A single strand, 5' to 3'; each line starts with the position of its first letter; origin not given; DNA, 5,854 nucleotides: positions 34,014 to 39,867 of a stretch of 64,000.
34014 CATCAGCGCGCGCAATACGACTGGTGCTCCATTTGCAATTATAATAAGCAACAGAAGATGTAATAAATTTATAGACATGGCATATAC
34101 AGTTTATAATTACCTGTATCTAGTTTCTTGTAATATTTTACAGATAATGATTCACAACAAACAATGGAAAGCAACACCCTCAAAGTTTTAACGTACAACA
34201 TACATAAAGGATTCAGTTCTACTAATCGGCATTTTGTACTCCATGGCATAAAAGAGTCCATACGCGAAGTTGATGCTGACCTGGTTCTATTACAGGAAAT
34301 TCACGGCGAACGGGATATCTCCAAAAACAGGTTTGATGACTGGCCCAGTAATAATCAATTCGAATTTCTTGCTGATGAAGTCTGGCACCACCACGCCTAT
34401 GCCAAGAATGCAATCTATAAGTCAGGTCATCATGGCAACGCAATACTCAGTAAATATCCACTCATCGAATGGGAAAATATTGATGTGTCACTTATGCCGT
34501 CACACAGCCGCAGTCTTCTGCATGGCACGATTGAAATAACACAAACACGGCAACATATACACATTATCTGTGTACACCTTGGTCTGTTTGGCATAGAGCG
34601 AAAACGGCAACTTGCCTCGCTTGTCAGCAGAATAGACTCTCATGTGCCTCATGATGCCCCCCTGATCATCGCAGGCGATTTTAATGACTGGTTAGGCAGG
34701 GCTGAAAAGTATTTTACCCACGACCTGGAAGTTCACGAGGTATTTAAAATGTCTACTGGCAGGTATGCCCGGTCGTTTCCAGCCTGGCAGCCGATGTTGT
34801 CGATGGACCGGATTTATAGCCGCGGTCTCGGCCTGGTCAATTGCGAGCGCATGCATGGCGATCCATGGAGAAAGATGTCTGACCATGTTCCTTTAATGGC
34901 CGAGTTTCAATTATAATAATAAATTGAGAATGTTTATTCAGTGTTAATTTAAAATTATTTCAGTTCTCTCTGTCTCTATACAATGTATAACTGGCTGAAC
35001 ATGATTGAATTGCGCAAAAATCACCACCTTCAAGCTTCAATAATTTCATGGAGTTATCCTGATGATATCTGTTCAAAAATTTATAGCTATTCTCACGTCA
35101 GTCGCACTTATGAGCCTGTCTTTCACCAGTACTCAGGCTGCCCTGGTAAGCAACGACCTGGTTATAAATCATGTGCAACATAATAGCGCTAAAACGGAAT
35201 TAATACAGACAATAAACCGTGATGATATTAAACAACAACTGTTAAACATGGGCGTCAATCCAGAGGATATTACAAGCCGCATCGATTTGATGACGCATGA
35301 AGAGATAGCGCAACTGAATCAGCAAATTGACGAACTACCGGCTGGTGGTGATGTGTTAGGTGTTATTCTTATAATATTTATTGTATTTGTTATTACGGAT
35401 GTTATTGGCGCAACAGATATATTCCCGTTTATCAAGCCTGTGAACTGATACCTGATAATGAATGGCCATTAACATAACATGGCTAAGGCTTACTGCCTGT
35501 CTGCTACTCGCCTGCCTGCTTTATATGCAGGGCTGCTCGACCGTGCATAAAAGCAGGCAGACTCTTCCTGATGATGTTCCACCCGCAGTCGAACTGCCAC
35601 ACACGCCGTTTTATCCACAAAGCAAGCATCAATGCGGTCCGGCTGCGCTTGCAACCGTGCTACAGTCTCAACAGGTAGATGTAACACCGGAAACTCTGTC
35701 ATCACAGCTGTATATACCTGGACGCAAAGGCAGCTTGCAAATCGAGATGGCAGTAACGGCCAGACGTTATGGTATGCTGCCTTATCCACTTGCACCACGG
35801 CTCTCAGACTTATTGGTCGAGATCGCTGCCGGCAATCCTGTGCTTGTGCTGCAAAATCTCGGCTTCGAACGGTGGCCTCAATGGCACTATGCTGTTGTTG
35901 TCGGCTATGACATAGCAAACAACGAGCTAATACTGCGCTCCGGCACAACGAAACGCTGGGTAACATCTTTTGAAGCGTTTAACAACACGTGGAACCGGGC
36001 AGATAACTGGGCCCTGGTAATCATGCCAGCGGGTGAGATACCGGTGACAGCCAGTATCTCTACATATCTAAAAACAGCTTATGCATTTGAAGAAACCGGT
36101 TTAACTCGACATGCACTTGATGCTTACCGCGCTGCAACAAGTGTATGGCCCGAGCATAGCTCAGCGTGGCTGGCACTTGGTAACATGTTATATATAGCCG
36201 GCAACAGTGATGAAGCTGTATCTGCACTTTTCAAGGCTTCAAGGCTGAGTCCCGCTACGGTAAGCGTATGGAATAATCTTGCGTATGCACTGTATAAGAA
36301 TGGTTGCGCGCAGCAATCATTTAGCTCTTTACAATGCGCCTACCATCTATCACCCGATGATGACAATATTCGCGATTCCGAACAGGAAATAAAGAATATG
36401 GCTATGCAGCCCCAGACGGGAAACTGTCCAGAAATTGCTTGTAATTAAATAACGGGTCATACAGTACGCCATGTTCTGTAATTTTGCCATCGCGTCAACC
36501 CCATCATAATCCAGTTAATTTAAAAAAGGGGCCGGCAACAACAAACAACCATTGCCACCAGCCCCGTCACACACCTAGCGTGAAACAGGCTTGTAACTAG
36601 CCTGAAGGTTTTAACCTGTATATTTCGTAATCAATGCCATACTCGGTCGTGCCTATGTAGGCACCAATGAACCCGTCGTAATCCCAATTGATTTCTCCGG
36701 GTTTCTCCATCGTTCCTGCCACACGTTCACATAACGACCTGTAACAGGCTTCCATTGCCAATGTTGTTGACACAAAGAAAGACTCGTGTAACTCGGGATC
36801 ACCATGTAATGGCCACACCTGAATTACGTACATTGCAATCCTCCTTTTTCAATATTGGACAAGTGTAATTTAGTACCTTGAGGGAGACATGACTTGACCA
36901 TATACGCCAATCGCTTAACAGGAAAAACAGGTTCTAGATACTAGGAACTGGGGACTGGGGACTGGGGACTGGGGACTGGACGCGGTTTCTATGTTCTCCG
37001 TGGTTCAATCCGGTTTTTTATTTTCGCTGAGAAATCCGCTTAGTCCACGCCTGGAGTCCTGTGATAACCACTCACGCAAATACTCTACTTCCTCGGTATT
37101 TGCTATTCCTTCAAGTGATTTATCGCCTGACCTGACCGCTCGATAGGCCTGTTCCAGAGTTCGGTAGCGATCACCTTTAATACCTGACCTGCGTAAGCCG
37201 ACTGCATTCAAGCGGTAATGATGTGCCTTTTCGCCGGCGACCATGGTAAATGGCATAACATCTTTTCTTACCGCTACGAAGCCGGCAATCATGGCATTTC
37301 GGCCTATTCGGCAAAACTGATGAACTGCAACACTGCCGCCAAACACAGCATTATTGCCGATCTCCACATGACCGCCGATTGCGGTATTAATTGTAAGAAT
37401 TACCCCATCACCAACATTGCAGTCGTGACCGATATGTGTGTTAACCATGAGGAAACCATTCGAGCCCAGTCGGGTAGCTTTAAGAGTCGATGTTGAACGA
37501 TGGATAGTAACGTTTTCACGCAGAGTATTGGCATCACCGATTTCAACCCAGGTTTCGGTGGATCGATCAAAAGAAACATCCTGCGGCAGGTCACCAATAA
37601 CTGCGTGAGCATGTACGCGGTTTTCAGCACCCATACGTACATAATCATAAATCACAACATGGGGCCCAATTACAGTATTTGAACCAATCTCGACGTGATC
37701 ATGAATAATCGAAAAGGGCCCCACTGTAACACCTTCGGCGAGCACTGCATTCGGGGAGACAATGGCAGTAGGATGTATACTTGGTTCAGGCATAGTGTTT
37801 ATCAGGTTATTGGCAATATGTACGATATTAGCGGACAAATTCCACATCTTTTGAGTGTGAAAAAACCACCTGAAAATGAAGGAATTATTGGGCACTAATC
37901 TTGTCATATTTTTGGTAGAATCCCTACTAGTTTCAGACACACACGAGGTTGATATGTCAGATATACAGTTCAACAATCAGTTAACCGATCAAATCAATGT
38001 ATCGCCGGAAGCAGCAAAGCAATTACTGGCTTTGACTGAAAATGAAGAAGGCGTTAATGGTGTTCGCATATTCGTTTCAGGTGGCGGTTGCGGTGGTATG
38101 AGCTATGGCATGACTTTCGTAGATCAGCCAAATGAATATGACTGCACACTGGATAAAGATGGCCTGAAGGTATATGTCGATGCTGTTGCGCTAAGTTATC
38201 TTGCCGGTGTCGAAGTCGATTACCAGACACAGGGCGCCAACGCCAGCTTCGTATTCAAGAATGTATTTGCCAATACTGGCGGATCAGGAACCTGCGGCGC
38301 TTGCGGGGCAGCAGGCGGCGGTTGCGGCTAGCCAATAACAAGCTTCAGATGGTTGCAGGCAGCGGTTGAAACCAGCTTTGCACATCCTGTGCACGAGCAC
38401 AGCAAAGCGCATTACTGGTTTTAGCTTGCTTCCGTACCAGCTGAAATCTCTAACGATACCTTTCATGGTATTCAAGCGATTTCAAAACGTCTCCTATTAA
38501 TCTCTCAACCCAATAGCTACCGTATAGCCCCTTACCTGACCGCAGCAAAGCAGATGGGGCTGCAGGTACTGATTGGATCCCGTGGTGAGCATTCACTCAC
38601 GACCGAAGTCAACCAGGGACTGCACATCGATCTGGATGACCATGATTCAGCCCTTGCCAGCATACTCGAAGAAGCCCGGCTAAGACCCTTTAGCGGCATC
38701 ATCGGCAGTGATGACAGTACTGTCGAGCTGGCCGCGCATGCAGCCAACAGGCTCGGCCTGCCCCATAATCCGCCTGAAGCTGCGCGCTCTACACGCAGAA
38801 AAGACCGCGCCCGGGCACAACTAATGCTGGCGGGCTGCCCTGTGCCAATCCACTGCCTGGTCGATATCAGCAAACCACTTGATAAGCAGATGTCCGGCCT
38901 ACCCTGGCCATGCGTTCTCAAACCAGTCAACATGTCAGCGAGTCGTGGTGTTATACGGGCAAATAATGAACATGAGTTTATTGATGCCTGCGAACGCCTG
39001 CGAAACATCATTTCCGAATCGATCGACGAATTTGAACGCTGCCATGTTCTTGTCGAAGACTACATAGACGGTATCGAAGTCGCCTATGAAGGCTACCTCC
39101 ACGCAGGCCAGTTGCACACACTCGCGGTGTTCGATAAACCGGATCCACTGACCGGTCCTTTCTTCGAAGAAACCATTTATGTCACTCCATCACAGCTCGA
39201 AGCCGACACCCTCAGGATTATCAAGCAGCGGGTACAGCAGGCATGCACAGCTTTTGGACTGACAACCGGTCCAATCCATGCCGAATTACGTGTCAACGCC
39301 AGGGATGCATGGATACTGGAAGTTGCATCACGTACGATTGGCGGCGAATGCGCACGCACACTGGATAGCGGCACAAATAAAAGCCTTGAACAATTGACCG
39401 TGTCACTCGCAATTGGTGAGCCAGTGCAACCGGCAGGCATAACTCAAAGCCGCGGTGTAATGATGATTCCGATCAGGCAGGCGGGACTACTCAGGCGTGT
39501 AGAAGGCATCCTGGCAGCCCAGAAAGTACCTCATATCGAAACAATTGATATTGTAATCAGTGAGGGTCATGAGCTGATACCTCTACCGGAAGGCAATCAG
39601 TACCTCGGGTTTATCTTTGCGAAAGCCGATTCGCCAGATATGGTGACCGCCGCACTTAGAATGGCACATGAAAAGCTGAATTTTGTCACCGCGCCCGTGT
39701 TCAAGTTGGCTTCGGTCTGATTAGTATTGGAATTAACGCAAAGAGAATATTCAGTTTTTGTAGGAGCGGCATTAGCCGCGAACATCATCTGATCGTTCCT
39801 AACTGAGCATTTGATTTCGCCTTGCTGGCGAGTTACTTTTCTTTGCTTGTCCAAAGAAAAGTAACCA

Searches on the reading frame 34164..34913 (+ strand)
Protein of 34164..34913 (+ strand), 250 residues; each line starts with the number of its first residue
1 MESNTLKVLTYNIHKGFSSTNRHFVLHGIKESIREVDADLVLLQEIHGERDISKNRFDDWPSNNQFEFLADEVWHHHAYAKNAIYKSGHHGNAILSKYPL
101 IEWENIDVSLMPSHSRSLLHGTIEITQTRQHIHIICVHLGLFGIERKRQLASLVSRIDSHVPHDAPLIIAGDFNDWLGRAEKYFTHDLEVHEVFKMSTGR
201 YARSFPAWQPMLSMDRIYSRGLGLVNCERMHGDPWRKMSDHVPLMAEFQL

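Call 15: search_protein_families(library=pfam, proteins=[window:34164-34913:+], max_evalue=0.001)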
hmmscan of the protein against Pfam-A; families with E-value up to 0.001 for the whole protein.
window:34164-34913:+ (250 aa): 1 family
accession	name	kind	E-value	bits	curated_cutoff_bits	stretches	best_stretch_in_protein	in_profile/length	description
PF03372.29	Exo_endo_phos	-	1.8e-20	74.1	24.5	1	9-241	1-225/225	Endonuclease/Exonuclease/phosphatase family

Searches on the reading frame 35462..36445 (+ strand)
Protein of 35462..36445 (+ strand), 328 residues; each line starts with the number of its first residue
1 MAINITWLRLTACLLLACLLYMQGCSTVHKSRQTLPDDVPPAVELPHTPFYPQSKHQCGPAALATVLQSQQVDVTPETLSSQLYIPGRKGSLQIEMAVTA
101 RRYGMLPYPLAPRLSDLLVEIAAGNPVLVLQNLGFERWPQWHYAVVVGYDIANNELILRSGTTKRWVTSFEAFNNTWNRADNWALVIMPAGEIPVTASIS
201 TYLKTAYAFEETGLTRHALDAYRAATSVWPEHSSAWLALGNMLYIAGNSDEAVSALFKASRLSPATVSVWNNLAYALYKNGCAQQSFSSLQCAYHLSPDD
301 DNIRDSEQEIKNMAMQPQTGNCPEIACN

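Call 15: search_protein_families(library=pfam, proteins=[window:35462-36445:+], max_evalue=0.001)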
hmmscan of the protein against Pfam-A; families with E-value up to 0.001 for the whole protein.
window:35462-36445:+ (328 aa): 9 families
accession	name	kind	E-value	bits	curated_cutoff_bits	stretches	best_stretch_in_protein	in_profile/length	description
PF13432.12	TPR_16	-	1.3e-09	38.7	32.7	1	204-263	2-61/65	Tetratricopeptide repeat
PF13529.12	Peptidase_C39_2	-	9.9e-09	36.3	24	1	49-157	4-138/143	Peptidase_C39 like family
PF13428.12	TPR_14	-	6.1e-08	33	23.5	1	202-241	4-43/44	Tetratricopeptide repeat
PF13414.12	TPR_11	-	8.1e-08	32.3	26.8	1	240-281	1-42/42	TPR repeat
PF00515.34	TPR_1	-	9.3e-07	28.9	27.8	0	234-264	2-32/34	Tetratricopeptide repeat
PF03412.21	Peptidase_C39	-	4.4e-06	27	22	1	53-178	8-122/133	Peptidase C39 family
PF23914.1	TPR_CcmH_CycH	-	8.3e-06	26.2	42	1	229-281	46-98/158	Cytochrome c-type biogenesis protein H TPR domain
PF13431.12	TPR_17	-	0.00015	22.2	24.4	0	230-253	10-33/34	Tetratricopeptide repeat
PF07719.23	TPR_2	-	0.00036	20.9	27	0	235-264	3-32/34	Tetratricopeptide repeat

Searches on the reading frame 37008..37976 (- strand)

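Call 15: search_protein_families(library=pfam, proteins=[window:37008-37976:-], max_evalue=0.001)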
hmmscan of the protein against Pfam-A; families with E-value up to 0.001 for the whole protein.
window:37008-37976:- (323 aa): 5 families
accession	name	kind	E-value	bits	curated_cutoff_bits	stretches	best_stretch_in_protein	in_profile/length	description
PF00132.30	Hexapep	-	4.5e-21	74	27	3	94-128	1-35/36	Bacterial transferase hexapeptide (six repeats)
PF13720.11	Acetyltransf_11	-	3.3e-13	50.3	24.5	1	239-312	1-81/82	Udp N-acetylglucosamine O-acyltransferase; Domain 2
PF25084.1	LbH_EIF2B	-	3.8e-08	33.7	54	1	149-240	15-103/105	EIF2B subunit epsilon LbH domain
PF21711.3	DCTN5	-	4.2e-05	23.7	40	0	169-248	74-148/182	Dynactin subunit 5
PF25087.1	GMPPB_C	-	7.7e-05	22.8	39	0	138-219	17-97/110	GMPPB C-terminal domain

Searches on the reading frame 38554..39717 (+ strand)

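Call 15: search_protein_families(library=pfam, proteins=[window:38554-39717:+], max_evalue=0.001)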
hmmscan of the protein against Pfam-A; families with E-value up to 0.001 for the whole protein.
window:38554-39717:+ (388 aa): 4 families
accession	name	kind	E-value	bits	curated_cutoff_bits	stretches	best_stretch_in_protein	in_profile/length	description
PF13535.11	ATP-grasp_4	-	6.7e-33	114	27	1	117-267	2-158/160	ATP-grasp domain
PF18603.7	LAL_C2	-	9e-12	45.5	29.4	1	304-379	2-77/78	L-amino acid ligase C-terminal domain 2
PF18130.6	ATPgrasp_N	-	3.3e-08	34.4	27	1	3-71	9-81/81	ATP-grasp N-terminal domain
PF01071.24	GARS_A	-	0.00064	20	27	0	107-181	27-99/194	Phosphoribosylglycinamide synthetase, ATP-grasp (A) domain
